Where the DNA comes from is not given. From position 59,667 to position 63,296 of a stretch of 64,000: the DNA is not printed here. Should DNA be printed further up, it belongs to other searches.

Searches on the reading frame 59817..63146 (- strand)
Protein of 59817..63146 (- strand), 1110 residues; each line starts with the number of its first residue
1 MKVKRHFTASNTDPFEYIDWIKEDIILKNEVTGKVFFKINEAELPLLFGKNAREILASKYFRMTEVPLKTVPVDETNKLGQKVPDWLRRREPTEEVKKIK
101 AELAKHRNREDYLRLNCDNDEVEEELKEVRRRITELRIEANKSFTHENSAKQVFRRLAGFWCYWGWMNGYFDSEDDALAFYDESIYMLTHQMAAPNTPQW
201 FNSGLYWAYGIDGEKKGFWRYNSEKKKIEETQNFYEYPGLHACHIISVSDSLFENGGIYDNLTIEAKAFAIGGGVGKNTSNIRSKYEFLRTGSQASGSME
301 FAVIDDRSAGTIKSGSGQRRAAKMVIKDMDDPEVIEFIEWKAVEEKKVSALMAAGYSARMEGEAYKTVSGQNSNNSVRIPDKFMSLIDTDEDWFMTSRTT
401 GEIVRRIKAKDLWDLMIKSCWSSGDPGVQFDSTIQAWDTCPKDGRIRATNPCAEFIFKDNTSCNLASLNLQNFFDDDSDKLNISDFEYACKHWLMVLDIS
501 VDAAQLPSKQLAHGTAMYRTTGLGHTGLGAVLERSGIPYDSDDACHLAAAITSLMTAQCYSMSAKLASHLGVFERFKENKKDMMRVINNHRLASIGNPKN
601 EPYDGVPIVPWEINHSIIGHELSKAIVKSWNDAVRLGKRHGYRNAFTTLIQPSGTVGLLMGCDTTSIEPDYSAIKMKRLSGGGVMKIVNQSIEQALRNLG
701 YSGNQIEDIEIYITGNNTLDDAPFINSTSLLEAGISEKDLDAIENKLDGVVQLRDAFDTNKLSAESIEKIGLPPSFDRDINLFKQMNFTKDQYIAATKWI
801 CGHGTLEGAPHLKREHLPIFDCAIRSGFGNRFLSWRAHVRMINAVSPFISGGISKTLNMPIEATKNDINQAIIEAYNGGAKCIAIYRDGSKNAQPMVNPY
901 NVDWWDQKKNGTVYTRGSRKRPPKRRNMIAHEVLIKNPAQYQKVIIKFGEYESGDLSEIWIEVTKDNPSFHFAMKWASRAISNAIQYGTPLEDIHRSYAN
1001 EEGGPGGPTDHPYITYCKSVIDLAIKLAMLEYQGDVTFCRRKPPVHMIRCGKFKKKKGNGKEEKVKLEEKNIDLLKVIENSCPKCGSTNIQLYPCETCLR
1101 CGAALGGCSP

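Call 11: search_protein_families(library=phrogs, proteins=[window:59817-63146:-], max_evalue=0.001)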
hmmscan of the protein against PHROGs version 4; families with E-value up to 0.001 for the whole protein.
window:59817-63146:- (1110 aa): 5 families
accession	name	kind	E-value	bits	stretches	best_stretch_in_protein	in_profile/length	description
phrog_84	-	DNA, RNA and nucleotide metabolism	6.1e-91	306.9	1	170-1104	235-971/975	ribonucleoside-diphosphate reductase large subunit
phrog_3844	-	moron, auxiliary metabolic gene and host takeover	8.7e-23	81.9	1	460-694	159-362/451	NrdA-like aerobic NDP reductase large subunit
phrog_367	-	DNA, RNA and nucleotide metabolism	7.2e-18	65.1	1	298-572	262-506/701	ribonucleotide reductase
phrog_3987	-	DNA, RNA and nucleotide metabolism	1.4e-07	31.5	1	240-460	219-442/467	ribonucleotide reductase large subunit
phrog_23565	-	DNA, RNA and nucleotide metabolism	0.00016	22.8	1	920-1103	21-195/199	ribonucleotide reductase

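Call 12: search_protein_families(library=pfam, proteins=[window:59817-63146:-], max_evalue=0.001)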
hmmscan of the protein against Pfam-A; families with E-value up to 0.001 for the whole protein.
window:59817-63146:- (1110 aa): 2 families
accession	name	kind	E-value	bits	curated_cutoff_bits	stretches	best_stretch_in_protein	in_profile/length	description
PF02867.20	Ribonuc_red_lgC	-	7.6e-107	358.5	23.9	2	242-726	2-457/523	Ribonucleotide reductase, barrel domain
PF08471.15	Ribonuc_red_2_N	-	5.2e-28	97.7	27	1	32-191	1-103/103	Class II vitamin B12-dependent ribonucleotide reductase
